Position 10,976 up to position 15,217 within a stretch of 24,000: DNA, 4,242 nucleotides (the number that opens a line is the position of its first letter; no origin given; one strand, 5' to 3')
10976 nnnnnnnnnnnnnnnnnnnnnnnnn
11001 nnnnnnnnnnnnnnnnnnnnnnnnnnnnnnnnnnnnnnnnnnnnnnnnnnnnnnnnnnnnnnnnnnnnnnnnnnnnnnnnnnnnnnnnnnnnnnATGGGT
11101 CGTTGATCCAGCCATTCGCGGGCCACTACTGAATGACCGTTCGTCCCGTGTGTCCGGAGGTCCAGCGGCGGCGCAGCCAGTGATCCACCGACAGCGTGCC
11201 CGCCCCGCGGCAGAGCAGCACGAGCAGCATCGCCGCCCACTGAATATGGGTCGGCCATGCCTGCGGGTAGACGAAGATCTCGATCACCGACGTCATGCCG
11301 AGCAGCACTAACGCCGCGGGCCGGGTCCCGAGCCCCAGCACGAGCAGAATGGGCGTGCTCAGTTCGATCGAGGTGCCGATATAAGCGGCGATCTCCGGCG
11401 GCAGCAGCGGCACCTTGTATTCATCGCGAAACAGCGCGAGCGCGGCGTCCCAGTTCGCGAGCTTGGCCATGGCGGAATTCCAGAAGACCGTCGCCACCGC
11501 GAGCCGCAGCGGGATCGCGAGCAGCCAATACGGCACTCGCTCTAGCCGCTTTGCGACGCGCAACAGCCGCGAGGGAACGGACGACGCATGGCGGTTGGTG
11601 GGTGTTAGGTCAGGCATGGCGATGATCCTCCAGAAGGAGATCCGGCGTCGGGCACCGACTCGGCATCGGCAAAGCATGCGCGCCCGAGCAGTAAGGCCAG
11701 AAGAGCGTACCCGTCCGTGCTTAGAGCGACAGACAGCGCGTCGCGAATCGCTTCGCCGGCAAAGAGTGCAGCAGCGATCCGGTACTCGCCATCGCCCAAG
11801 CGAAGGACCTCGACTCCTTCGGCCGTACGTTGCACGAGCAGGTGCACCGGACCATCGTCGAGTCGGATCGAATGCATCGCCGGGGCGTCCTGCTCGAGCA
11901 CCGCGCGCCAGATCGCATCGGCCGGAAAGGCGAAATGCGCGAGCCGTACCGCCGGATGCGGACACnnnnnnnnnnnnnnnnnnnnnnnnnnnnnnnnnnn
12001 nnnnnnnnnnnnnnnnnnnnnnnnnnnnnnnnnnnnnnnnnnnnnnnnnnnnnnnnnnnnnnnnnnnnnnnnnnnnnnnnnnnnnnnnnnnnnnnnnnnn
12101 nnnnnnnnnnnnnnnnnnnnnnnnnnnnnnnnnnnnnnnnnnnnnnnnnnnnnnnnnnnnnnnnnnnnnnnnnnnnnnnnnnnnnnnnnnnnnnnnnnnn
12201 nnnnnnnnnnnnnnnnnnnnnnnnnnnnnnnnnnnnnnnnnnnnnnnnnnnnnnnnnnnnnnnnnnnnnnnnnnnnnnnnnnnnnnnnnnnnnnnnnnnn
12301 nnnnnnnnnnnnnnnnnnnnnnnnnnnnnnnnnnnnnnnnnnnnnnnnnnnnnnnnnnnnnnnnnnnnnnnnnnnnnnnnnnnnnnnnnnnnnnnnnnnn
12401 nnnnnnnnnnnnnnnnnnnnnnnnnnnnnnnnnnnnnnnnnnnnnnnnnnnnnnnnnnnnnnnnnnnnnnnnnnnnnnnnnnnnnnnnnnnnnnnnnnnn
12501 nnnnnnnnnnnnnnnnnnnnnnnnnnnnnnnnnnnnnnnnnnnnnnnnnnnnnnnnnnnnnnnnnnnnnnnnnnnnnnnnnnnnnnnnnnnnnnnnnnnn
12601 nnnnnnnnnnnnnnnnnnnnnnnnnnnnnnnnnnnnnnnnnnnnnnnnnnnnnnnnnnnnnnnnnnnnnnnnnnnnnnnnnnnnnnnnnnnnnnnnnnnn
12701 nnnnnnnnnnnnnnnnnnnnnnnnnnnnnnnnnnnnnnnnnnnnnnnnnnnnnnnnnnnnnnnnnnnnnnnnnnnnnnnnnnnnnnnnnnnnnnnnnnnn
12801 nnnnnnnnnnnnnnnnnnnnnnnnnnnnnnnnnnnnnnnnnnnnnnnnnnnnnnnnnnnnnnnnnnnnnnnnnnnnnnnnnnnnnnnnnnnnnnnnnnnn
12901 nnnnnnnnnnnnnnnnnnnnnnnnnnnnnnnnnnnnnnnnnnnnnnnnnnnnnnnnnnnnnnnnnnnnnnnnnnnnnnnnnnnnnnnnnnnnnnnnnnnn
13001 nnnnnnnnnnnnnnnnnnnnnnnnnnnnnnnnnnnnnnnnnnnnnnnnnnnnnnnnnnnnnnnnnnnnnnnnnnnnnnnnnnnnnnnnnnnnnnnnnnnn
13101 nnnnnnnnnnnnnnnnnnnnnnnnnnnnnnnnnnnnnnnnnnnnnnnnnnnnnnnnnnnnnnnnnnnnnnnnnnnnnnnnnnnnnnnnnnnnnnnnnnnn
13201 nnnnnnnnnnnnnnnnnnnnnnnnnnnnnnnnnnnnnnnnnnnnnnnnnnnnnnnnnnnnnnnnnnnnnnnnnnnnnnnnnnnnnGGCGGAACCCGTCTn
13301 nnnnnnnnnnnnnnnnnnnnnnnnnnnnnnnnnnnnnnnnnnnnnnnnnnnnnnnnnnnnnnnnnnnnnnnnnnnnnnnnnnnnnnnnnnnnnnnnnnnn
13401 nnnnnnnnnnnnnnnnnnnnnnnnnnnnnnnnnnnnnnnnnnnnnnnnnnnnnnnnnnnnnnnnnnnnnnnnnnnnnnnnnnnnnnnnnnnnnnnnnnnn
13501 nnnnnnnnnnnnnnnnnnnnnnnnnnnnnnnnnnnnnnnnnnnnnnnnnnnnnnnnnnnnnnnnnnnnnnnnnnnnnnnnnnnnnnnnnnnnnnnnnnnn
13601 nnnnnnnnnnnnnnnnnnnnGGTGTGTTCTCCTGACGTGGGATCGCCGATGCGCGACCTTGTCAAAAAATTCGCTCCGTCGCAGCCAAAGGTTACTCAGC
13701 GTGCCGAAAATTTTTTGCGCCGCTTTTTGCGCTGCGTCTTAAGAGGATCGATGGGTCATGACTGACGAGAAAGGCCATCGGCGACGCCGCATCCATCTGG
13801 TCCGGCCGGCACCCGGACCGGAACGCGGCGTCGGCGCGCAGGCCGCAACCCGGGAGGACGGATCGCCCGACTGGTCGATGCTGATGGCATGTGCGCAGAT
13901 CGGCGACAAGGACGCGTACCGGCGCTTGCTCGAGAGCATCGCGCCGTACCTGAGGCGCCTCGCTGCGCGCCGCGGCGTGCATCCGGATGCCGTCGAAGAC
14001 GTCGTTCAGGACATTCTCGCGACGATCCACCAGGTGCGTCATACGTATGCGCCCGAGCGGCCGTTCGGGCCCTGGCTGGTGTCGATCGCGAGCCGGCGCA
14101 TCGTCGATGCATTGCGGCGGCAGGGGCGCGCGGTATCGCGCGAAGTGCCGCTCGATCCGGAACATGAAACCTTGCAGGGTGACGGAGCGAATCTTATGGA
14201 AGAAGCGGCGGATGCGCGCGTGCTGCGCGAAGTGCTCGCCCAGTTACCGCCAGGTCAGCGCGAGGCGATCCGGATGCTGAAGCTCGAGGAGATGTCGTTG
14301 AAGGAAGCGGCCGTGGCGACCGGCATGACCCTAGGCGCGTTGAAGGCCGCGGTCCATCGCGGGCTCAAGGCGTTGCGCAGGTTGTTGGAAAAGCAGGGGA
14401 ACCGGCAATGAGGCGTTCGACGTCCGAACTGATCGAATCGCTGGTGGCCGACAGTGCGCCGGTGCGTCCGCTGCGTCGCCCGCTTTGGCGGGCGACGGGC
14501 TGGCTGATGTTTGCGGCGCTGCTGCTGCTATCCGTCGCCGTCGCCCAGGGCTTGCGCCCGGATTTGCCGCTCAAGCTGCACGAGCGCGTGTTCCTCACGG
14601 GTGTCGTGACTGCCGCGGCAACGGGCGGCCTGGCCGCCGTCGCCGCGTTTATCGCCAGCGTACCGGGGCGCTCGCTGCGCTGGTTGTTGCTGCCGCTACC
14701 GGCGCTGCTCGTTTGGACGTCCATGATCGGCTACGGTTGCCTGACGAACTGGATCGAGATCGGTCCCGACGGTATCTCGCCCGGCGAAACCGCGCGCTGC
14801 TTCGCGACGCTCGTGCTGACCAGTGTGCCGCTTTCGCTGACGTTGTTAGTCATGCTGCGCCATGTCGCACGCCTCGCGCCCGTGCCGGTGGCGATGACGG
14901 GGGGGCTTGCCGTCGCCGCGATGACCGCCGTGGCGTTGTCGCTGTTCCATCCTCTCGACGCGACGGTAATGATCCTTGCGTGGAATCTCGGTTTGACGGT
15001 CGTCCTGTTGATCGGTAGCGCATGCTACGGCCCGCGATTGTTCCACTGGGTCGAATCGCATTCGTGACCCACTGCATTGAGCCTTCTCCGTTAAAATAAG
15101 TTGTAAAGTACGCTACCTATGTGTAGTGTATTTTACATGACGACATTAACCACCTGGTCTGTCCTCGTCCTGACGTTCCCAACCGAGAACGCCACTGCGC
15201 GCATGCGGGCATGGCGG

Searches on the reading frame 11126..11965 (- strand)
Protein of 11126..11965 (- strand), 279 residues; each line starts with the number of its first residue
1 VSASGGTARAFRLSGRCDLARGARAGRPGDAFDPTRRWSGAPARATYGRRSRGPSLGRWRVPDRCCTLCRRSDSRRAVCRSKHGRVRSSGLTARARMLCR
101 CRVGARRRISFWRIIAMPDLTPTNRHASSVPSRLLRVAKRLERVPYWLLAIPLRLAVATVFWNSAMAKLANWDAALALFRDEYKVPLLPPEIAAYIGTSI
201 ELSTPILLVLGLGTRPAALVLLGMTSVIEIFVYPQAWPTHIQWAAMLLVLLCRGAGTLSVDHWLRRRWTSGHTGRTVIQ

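Call 6: search_protein_families(library=pfam, proteins=[window:11126-11965:-])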
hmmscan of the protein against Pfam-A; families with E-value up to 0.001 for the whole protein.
window:11126-11965:- (279 aa): 1 family
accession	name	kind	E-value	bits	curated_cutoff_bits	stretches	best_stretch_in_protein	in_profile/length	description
PF07681.17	DoxX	-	4.2e-15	56.6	23.6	1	152-233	4-84/85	DoxX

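Call 7: search_protein_families(library=ncbifam, proteins=[window:11126-11965:-])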
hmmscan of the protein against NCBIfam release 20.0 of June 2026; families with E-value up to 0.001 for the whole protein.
window:11126-11965:- (279 aa): 1 family
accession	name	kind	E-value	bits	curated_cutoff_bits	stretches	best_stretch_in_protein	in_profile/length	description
NF050144.1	matur_HvfX_fam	equivalog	2.4e-15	57.1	80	1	147-233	1-88/165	HvfX family Cu-binding RiPP maturation protein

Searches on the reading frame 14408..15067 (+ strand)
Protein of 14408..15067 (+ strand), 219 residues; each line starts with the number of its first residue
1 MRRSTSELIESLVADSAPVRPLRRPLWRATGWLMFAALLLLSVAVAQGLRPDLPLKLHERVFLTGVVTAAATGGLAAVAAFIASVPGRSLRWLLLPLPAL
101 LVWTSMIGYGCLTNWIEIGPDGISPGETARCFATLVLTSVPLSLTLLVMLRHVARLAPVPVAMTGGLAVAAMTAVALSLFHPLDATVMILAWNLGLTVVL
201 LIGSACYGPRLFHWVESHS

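Call 6: search_protein_families(library=pfam, proteins=[window:14408-15067:+])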
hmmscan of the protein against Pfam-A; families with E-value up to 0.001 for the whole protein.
window:14408-15067:+ (219 aa): 1 family
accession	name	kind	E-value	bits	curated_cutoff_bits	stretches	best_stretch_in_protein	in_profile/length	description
PF06532.16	NrsF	-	2.3e-26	93.3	26.8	1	12-214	1-204/204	Negative regulator of sigma F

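Call 7: search_protein_families(library=ncbifam, proteins=[window:14408-15067:+])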
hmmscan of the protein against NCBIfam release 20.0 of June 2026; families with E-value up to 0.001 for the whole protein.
window:14408-15067:+ (219 aa): 0 families
